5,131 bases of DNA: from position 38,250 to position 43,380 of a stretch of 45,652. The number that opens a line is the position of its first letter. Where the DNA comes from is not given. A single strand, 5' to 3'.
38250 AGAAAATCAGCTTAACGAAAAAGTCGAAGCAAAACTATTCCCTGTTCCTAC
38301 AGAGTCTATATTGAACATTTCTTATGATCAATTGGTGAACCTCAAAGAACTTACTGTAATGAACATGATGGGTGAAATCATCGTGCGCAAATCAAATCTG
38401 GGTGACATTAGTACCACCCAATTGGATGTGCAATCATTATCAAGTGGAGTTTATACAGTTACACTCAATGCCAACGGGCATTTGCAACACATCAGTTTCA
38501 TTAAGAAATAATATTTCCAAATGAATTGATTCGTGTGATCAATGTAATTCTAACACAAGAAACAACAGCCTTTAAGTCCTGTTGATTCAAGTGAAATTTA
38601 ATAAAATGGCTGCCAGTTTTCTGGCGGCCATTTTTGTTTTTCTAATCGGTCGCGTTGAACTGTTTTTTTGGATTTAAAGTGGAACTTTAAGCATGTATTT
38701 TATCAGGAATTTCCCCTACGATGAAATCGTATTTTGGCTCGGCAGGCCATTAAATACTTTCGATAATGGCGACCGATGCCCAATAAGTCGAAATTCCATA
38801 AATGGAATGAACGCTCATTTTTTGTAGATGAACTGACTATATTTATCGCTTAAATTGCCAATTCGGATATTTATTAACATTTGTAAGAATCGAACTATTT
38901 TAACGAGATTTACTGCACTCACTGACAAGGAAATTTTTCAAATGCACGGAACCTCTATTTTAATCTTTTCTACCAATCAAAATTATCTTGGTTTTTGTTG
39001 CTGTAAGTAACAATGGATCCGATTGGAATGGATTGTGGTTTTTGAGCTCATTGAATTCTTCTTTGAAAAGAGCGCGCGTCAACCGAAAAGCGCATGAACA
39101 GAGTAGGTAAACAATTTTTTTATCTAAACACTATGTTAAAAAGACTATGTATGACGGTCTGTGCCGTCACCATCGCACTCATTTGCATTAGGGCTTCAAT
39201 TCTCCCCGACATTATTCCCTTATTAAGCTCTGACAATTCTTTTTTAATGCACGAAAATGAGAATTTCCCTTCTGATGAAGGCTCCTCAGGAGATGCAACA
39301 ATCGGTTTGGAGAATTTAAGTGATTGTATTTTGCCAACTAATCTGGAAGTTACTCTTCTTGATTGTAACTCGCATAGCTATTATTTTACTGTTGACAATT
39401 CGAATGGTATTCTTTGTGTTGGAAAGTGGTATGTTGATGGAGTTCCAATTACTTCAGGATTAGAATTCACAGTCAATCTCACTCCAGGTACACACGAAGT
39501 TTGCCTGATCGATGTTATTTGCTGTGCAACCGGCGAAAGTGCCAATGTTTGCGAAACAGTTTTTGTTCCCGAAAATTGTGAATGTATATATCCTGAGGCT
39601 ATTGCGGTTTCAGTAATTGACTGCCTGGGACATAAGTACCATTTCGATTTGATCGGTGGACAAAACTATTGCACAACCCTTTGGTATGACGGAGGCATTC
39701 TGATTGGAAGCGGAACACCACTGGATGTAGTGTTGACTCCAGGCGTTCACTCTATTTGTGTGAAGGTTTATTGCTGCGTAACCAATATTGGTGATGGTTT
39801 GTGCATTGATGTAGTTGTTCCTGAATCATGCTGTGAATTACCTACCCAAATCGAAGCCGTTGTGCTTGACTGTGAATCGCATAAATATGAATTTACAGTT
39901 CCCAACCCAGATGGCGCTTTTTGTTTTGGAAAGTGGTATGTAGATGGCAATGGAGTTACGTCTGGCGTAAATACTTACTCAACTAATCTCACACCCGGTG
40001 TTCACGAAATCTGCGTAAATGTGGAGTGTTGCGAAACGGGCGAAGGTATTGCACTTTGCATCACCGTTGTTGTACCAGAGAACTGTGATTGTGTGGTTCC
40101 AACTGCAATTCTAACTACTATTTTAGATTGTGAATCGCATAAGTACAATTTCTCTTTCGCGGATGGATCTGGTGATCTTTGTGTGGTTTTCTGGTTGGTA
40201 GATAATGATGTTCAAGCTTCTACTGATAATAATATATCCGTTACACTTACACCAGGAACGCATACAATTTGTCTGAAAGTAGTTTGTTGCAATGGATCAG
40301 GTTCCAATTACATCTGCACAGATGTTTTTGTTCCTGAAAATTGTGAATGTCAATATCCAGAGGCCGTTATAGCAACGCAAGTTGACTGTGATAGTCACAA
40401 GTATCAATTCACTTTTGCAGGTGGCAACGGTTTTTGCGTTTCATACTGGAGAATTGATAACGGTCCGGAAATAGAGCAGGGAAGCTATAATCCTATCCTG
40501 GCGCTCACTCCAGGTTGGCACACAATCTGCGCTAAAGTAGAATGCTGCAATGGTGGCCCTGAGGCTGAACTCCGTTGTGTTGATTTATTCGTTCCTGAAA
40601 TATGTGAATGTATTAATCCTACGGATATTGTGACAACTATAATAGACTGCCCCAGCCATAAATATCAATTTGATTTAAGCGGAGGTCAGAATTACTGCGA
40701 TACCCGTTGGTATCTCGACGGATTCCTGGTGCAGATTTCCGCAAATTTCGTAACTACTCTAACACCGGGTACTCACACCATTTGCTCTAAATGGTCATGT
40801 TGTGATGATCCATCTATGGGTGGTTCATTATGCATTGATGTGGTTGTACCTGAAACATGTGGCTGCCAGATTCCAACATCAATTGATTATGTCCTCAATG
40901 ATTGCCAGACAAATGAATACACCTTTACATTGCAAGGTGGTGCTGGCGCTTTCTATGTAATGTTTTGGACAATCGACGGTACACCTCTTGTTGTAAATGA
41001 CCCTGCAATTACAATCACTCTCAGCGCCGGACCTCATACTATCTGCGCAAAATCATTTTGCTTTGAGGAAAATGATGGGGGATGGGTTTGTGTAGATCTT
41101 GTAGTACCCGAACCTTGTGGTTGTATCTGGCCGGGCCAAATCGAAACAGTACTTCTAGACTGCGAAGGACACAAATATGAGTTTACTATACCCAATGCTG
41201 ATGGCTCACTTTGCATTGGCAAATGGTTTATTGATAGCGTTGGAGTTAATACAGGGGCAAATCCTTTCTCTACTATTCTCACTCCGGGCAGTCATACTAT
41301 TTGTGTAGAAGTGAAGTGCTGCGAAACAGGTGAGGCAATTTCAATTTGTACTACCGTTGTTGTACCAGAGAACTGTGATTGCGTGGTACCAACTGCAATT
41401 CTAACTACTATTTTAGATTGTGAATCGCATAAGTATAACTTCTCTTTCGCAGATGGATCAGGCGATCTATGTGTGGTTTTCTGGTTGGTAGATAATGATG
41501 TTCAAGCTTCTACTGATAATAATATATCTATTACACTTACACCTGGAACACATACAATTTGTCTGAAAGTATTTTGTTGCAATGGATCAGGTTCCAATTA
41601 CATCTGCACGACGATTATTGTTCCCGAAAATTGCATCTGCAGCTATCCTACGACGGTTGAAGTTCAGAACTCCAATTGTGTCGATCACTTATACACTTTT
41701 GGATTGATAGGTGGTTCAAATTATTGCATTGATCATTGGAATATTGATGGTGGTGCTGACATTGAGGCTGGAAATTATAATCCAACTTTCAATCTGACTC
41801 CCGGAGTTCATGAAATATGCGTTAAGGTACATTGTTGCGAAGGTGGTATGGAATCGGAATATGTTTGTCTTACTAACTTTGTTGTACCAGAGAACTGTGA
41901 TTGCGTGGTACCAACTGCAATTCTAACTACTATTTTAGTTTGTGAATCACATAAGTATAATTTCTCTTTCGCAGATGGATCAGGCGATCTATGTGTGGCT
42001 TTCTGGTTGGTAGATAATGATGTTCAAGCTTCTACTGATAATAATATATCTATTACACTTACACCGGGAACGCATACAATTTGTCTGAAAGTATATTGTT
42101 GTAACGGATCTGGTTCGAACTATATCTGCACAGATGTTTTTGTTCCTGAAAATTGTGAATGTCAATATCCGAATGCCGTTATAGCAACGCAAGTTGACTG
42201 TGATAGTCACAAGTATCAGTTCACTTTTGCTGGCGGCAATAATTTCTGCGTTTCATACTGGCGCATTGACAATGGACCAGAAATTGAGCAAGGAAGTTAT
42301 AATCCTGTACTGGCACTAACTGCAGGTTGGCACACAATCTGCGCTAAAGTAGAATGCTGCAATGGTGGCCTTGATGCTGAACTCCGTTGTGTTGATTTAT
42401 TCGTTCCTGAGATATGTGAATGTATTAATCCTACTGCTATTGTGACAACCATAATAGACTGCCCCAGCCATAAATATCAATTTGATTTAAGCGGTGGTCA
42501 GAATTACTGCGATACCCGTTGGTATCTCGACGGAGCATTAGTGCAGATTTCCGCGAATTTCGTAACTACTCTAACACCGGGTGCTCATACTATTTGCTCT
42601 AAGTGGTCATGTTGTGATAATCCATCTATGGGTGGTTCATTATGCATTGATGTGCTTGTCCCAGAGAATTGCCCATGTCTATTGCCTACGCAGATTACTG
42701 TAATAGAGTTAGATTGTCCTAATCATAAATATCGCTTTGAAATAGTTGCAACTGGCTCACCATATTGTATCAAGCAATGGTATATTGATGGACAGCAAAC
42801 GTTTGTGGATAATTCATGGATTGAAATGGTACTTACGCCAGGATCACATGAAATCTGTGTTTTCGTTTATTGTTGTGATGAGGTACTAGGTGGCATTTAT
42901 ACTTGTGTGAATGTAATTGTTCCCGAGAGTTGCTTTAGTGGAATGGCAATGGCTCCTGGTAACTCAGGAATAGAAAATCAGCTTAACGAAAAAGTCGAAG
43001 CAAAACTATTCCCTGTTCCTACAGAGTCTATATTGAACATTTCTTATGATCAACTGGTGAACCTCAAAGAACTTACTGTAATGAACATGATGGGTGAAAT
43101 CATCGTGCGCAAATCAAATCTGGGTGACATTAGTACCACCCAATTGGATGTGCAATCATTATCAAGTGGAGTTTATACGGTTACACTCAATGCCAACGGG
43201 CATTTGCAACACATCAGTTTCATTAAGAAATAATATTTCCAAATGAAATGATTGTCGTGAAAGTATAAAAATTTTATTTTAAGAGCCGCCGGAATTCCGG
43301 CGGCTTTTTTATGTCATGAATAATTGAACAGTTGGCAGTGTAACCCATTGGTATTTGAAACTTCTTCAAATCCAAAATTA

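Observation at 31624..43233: Two giant paralogous T9SS proteins built from an unrecognised 8-cysteine ~85-aa repeat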

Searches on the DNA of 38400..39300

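Call 21: search_rna_families(source=window, start=38400, end=39300, threshold=evalue, max_evalue=1, show_alignments=2)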
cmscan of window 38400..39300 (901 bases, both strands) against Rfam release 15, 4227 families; matches with E-value up to 1: 6.
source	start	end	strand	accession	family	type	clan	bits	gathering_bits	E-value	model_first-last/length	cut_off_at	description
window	39073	39109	+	RF02914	DUF805b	Cis-reg;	CL00115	33.4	35.6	1.8e-07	1-35/35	no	DUF805b RNA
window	38491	38639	+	RF04182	GibS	Gene; sRNA;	-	24.9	115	0.47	1-142/142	no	GibS sRNA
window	38551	38645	+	RF00558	L20_leader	Cis-reg; leader;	-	24.4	58.7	0.026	1-127/127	no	Ribosomal protein L20 leader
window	38485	38640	+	RF02845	Ref1C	Gene; sRNA;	-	23.6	90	0.66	1-131/131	no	Enterococcus sRNA 1C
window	38601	38637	+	RF00130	mir-192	Gene; miRNA;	-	23.1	54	0.0095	16-61/76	no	mir-192/215 microRNA precursor family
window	38602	38783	-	RF02601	BASRCI337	Gene; sRNA;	-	17.4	229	0.099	1-191/191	no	Brucella sRNA CI337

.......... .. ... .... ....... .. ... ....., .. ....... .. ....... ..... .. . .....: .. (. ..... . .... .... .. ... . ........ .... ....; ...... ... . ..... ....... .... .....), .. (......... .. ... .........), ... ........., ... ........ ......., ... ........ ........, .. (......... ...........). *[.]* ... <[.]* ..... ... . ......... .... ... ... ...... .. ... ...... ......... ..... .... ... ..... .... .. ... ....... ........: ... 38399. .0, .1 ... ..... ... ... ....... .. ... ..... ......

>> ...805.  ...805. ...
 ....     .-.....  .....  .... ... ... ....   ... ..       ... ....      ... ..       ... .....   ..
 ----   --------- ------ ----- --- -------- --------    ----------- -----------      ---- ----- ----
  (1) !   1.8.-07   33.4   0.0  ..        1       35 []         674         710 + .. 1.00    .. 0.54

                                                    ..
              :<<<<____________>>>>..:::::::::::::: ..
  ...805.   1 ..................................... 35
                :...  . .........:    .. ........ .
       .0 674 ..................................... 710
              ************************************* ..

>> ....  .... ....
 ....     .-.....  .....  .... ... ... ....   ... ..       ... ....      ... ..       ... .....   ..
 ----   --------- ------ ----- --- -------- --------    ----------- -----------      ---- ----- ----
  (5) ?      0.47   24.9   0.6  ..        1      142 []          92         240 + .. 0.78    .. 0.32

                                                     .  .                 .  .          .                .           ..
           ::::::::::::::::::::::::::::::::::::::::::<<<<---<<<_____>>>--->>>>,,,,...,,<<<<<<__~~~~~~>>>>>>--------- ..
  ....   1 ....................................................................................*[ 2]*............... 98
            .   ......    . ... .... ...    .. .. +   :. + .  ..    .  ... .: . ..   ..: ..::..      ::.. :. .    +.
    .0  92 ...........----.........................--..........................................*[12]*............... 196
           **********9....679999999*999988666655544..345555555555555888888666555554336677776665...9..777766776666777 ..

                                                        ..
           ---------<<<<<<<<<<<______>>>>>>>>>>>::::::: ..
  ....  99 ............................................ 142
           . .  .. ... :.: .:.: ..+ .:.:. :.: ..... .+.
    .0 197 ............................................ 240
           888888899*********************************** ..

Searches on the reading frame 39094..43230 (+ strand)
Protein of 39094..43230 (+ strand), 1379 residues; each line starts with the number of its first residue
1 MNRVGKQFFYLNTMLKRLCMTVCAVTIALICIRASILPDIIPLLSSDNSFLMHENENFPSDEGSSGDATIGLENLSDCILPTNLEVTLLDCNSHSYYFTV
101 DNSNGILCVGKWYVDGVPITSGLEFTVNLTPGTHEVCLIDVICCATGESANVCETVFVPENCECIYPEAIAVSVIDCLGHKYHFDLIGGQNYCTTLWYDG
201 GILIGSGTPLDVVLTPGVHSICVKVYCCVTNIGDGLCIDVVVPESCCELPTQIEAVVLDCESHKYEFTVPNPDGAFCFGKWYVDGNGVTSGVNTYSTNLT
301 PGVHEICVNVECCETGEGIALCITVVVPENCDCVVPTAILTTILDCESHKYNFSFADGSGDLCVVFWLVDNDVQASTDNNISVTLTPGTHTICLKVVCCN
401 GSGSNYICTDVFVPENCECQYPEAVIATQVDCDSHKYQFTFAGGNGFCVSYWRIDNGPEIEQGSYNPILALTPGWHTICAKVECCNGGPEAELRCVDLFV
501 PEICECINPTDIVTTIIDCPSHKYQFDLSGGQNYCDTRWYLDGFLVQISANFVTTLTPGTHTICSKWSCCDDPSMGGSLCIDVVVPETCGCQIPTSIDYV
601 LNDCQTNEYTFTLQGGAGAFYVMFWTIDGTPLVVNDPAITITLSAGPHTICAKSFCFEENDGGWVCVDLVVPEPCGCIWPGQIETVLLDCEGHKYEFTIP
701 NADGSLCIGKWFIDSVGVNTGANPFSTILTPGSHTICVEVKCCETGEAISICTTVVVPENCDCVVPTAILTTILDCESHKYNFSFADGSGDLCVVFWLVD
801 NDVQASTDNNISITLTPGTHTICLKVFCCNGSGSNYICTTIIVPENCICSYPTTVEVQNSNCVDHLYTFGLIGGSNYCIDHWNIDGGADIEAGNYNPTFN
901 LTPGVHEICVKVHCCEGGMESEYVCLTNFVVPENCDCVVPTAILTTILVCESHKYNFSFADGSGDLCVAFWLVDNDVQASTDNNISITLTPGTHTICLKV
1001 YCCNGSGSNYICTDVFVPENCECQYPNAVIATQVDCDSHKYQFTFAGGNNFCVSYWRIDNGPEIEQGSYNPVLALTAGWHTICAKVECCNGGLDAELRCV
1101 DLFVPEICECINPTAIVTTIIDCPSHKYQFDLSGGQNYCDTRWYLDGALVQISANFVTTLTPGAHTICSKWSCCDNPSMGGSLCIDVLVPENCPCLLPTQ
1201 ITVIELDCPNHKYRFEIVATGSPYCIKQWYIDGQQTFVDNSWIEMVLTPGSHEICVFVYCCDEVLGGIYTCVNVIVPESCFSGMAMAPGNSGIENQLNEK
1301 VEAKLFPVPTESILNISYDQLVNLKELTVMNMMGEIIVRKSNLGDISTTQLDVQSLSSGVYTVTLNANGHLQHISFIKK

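Call 5: search_protein_families(library=pfam, proteins=[window:39094-43230:+], max_evalue=1)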
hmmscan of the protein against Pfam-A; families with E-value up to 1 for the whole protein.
window:39094-43230:+ (1379 aa): 6 families
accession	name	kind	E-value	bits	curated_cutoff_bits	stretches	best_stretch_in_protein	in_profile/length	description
PF06832.18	BiPBP_C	-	8.6e-19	67.7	26.8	1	111-140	47-80/90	Penicillin-Binding Protein C-terminus Family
PF18962.6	Por_Secre_tail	-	9.6e-10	39.1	27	1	1305-1370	1-67/75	Secretion system C-terminal sorting domain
PF11589.14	DUF3244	-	0.002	18.5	25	1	1311-1369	28-87/96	Domain of unknown function (DUF3244)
PF12733.13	Cadherin-like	-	0.024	15.5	24.2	0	112-141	42-69/89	Cadherin-like beta sandwich domain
PF15053.11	Njmu-R1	-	0.04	13.4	27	0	1032-1055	238-261/352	Njmu-R1-like protein family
PF20576.3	HEWD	-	0.078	13.2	27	1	1219-1235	39-55/61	HEWD domain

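Call 6: search_protein_families(library=ncbifam, proteins=[window:39094-43230:+], max_evalue=1)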
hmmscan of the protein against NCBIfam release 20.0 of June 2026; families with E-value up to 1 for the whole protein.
window:39094-43230:+ (1379 aa): 7 families
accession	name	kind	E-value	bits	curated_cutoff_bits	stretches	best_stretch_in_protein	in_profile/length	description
TIGR04183.1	Por_Secre_tail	domain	1.3e-07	31.5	23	1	1305-1379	1-72/72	T9SS type A sorting domain-containing protein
NF006245.0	PRK08383.1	subfamily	0.004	17.1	192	0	974-997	105-127/168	putative monovalent cation/H+ antiporter subunit E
NF038113.1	T9SSA_dep_M36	equivalog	0.004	15.3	885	1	1295-1371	786-861/869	T9SS-dependent M36 family metallopeptidase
TIGR02378.1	nirD_assim_sml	equivalog_domain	0.0088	16.2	74.65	0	515-551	63-99/105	nitrite reductase small subunit NirD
NF038127.1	FDP_fam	subfamily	0.0096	16.3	29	0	976-1046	83-148/150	DVUA0089 family protein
NF052644.1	T9SS_DNase_Rie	equivalog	0.068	12.5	260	1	1326-1372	201-244/251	T9SS-dependent surface endonuclease, AS87_RS02955 family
NF004922.0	PRK06279.1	equivalog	0.41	11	99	0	811-825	55-69/100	putative monovalent cation/H+ antiporter subunit E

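Call 34: find_homologous_proteins(query=window:39133-43230:+, max_evalue=0.001)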
Query window:39133-43230:+ (1366 aa): 4 proteins with E <= 0.001 among 8000 candidates.
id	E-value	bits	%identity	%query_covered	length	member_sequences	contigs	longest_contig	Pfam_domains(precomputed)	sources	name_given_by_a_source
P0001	0.0e+0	3226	100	100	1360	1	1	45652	PF18283.8,PF18962.8,PF06832.19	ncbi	-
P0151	0.0e+0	2158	45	95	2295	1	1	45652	PF18962.8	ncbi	-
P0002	0.0e+0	1102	42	83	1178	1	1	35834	PF18962.8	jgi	jgi:hypothetical protein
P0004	7.0e-194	665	39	58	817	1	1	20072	PF18962.8,PF06832.19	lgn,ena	-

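Call 62: find_related_loci(query=window:39133-43230:+, collection=genome_contigs, flank=3000)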
Query window:39133-43230:+ (1366 aa) in genome_contigs; peptide patterns used: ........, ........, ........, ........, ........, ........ (x = any residue, [..] = any of these).
20 stretches matched a pattern, but none encodes a relative of the query by tblastn (E <= 1e-3).
